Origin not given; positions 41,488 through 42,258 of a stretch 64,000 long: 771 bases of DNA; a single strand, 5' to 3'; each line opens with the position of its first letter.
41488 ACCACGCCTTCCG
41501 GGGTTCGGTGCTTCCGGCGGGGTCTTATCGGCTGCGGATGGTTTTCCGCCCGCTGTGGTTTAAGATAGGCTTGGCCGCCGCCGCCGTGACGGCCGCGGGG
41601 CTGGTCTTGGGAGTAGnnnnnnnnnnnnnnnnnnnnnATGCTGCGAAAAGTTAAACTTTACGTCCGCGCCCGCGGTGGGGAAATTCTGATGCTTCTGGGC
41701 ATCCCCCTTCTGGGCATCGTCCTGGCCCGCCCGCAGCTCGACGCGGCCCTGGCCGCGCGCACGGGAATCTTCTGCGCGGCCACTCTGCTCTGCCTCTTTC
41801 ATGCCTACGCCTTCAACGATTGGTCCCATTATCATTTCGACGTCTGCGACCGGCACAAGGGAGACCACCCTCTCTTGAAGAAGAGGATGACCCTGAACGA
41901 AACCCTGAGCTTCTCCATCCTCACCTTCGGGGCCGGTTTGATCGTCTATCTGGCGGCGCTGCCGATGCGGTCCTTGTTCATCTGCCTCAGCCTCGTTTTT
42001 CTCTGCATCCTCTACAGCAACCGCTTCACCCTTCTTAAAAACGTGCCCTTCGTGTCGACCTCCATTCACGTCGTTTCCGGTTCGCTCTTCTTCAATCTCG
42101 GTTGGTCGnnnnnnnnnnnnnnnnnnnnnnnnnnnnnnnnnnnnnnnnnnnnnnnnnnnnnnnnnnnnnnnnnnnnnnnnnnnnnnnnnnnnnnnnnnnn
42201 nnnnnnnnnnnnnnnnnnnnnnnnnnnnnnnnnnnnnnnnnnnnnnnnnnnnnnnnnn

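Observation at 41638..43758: Fusion of a UbiA-like polyprenyl/phosphoribosyl transferase domain with an NPP-type phosphodiesterase/phosphatase domain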

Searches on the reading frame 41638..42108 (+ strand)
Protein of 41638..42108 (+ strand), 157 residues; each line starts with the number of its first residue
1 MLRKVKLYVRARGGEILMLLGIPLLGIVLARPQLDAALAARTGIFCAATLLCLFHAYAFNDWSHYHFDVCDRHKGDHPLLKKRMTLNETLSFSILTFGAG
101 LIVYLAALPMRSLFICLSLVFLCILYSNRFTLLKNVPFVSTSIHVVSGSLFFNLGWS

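Call 70: search_solved_structures(query=A5, max_evalue=10, show_alignments=5)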
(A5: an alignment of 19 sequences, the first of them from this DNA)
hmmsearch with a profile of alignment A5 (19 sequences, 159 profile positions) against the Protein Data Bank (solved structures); distinct sequences matched with E-value up to 10: 8.
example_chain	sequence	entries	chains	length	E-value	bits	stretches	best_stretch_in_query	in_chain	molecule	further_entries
4tq3_A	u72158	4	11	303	4.9e-14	55.5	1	43-158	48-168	Prenyltransferase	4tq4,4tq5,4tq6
6m31_A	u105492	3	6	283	2.3e-13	53.3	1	4-141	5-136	Digeranylgeranylglyceryl phosphate synthase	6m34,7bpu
4od4_A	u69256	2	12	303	9.7e-08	35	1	11-132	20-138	4-hydroxybenzoate octaprenyltransferase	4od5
8j8j_D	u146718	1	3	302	5.4e-06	29.3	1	43-143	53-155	Decaprenyl-phosphate phosphoribosyltransferase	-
9sau_C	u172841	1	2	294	9.5e-06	28.5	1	44-137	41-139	Chlorophyll a synthase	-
9sas_C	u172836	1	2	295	1e-05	28.5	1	44-137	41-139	Chlorophyll a synthase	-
4o6m_A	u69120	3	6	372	0.0092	18.8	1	65-124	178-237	AF2299, a CDP-alcohol phosphotransferase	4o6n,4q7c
8j8k_A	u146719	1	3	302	3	10.7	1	43-143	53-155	Decaprenyl-phosphate phosphoribosyltransferase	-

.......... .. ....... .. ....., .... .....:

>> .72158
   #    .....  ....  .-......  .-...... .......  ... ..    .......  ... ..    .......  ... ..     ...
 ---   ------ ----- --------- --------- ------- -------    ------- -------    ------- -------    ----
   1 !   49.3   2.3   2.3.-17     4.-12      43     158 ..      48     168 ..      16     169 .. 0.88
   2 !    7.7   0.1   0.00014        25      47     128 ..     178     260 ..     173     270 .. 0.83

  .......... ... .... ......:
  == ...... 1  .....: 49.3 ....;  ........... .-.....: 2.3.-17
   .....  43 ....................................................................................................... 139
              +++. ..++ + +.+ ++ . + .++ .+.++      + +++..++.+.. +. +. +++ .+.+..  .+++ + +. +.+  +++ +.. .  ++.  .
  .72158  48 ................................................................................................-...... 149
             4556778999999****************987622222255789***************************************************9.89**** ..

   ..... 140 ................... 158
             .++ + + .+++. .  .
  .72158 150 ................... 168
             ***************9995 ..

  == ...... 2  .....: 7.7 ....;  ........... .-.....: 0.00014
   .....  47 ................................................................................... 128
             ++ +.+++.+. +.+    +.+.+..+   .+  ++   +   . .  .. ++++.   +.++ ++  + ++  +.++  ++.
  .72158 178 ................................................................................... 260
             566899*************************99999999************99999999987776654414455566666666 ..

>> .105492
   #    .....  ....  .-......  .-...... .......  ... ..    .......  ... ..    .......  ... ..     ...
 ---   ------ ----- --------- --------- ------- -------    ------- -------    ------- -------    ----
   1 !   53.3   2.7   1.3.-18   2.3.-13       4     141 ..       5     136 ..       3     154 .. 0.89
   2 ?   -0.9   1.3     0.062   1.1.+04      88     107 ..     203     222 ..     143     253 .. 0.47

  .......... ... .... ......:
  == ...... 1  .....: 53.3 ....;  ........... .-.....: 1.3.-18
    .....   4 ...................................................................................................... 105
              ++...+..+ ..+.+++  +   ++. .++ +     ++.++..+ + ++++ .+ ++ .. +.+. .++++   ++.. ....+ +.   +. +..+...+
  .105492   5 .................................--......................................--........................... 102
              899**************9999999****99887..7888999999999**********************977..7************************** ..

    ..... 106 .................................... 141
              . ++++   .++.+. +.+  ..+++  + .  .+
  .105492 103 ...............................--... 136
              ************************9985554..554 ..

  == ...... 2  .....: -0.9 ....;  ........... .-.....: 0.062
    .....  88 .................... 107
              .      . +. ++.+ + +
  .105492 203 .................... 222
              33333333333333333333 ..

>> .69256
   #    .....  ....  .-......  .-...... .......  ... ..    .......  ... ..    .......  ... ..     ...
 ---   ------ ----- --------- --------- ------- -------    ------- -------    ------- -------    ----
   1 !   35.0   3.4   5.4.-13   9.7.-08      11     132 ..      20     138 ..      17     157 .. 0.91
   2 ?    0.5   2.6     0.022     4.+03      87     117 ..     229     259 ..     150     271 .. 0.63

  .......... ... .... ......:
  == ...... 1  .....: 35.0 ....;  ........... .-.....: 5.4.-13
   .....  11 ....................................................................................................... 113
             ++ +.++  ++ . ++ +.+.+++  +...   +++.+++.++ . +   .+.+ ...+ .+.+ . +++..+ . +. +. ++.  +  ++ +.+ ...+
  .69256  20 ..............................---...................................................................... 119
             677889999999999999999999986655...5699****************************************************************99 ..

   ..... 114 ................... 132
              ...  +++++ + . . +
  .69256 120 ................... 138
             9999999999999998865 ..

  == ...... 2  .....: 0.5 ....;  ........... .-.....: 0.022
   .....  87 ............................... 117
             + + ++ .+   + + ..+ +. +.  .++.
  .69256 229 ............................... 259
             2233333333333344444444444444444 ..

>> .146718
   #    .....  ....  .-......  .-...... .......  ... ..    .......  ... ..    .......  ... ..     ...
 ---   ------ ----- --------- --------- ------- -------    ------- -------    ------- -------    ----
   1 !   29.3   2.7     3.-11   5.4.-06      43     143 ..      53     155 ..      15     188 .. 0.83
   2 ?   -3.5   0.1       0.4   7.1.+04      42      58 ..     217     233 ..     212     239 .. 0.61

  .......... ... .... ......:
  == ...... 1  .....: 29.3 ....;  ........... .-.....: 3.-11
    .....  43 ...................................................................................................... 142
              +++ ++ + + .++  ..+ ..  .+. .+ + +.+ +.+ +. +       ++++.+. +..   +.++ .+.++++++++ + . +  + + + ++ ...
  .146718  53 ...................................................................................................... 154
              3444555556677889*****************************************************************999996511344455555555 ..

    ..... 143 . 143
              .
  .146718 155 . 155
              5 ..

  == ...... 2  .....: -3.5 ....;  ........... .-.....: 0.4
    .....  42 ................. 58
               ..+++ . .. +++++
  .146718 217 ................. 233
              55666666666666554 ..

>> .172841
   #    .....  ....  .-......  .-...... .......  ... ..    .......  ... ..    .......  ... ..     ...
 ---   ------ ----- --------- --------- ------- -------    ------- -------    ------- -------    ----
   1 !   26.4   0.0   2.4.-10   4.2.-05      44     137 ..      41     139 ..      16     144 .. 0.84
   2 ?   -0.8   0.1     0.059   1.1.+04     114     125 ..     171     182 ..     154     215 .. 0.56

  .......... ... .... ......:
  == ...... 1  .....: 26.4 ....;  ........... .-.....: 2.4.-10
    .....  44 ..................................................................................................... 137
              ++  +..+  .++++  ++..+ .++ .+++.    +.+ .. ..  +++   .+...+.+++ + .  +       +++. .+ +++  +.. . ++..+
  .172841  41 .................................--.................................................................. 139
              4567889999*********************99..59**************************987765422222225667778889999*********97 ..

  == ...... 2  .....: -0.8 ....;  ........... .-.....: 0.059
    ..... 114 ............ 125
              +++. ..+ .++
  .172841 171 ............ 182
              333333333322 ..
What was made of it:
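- On DPPR / polyprenyl-phosphate phosphoribosyltransferase (Rv3806c, ORF15-C): Q135 aligns with C123 and Y70 with Y57 (call 70).
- Y57 matches the 5'-phosphate ligand Y70, and N60, D68, K74, Y126 and K134 are generic diphosphate ligands (call 70).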
